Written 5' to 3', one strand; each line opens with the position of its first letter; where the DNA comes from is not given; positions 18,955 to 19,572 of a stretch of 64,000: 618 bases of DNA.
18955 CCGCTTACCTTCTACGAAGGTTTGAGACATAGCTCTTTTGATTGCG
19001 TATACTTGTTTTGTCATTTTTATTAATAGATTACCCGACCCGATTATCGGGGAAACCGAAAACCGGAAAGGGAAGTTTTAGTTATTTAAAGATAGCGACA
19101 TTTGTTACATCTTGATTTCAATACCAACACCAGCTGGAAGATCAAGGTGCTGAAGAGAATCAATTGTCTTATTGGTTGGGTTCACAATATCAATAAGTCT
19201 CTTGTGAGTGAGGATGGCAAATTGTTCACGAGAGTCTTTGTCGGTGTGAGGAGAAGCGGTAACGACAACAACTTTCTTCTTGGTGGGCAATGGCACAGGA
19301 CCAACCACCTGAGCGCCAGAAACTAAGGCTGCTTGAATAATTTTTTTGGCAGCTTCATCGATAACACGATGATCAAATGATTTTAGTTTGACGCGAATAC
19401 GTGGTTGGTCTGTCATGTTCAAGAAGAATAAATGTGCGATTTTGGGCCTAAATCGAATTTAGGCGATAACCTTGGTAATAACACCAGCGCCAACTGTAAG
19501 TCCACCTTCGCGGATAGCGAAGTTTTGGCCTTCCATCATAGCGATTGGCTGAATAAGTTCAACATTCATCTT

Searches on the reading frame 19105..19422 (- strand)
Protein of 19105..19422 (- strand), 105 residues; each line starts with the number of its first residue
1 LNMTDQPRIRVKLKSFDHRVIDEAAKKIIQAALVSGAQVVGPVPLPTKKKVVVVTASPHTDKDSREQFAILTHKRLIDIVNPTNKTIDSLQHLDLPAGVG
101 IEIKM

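Call 47: search_protein_families(library=pfam, proteins=[window:19105-19422:-], max_evalue=0.001)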
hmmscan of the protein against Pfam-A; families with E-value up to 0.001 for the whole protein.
window:19105-19422:- (105 aa): 1 family
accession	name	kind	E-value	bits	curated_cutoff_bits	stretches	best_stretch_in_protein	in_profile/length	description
PF00338.27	Ribosomal_S10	-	1.6e-31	108.9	21.2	1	10-104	1-98/98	Ribosomal protein S10p/S20e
